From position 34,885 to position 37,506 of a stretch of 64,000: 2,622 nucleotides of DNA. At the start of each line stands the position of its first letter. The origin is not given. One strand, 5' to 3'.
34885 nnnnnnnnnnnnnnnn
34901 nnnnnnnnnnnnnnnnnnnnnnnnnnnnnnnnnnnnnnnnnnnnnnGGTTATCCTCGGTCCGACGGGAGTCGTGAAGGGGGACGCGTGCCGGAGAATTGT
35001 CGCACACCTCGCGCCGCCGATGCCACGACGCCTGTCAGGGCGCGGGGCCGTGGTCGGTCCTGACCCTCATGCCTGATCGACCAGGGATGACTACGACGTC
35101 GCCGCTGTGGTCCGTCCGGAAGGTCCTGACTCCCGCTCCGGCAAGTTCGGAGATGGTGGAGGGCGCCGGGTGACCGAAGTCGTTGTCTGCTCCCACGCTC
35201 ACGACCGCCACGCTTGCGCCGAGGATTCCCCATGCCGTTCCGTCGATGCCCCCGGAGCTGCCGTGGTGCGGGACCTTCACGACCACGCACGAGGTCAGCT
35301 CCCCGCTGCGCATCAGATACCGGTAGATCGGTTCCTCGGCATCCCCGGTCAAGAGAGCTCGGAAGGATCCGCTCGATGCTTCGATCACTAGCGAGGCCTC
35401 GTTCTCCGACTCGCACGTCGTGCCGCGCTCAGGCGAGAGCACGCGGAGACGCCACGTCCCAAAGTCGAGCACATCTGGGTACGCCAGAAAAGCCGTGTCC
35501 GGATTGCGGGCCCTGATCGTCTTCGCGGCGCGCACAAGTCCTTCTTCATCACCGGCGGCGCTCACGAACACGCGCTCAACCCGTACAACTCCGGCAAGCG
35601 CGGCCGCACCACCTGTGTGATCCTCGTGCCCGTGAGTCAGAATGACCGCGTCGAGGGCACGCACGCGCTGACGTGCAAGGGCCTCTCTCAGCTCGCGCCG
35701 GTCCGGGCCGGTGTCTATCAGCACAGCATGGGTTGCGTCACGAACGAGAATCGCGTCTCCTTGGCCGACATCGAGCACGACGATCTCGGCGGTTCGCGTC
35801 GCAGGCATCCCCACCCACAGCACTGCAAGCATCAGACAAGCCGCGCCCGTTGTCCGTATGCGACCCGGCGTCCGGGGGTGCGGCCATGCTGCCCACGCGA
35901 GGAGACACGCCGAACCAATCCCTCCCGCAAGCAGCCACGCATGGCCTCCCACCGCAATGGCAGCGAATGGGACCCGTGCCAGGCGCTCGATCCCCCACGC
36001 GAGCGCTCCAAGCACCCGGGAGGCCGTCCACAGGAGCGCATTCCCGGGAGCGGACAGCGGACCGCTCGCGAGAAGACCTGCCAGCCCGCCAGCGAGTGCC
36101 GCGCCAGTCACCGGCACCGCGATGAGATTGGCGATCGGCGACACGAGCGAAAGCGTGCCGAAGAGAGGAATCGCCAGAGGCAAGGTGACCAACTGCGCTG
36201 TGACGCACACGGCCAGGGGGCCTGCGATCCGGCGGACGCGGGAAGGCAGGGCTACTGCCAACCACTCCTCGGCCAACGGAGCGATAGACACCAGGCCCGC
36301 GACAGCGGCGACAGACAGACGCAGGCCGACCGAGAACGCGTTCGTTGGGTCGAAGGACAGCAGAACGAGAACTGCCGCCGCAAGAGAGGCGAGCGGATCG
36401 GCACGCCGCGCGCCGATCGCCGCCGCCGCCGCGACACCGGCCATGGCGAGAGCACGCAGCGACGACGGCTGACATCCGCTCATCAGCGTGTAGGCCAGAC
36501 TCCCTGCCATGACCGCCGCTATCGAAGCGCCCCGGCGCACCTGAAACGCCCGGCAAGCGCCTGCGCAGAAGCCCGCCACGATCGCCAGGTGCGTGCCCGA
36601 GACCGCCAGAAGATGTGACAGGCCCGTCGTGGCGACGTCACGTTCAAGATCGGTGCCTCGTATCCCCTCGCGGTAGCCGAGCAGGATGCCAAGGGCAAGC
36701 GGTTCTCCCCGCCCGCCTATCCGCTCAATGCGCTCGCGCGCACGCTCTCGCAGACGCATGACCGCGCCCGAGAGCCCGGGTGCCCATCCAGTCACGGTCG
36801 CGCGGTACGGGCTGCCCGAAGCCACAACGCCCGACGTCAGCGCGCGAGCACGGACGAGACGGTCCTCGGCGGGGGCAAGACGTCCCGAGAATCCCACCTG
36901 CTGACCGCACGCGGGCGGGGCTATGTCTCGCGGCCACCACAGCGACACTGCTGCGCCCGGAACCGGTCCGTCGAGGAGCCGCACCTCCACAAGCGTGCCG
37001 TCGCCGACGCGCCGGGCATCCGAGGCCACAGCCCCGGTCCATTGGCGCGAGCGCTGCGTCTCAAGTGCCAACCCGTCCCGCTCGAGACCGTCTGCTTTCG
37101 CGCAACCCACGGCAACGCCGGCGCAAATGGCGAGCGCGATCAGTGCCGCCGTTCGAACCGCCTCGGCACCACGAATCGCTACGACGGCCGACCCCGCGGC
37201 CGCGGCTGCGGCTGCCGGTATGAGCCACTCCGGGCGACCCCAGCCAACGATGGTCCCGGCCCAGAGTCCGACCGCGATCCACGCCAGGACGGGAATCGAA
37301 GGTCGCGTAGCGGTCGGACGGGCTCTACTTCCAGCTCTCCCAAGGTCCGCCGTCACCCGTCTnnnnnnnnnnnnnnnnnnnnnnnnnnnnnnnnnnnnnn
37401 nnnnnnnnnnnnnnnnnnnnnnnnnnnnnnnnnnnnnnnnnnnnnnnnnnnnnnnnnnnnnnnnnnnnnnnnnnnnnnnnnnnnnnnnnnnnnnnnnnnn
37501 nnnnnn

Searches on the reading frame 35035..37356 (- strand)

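Call 8: search_protein_families(library=pfam, proteins=[window:35035-37356:-], max_evalue=0.001)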
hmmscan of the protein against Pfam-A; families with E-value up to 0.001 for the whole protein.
window:35035-37356:- (773 aa): 3 families
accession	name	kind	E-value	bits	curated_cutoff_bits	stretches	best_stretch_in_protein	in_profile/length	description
PF03772.21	Competence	-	2.2e-47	162.1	23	1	225-488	2-265/270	Competence protein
PF00753.33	Lactamase_B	-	1.1e-16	61.8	22.7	1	529-674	2-151/196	Metallo-beta-lactamase superfamily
PF12706.13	Lactamase_B_2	-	8e-10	39.1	27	1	544-597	2-61/200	Beta-lactamase superfamily domain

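Call 9: search_protein_families(library=padloc, proteins=[window:35035-37356:-], max_evalue=0.001)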
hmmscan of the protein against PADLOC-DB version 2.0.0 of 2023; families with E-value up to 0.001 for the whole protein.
window:35035-37356:- (773 aa): 4 families
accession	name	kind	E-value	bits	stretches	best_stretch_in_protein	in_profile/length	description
PDLC03854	LmuA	-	2.1e-13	48.2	2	524-587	4-76/345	-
PDLC03805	RTasMBL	-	1.9e-12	45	1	524-597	2-77/322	DRT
PDLC04676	PDC-M48B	-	3.4e-06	24.1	0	649-707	212-275/357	-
PDLC04675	PDC-M48B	-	2.6e-05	21.6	0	631-726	136-234/291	-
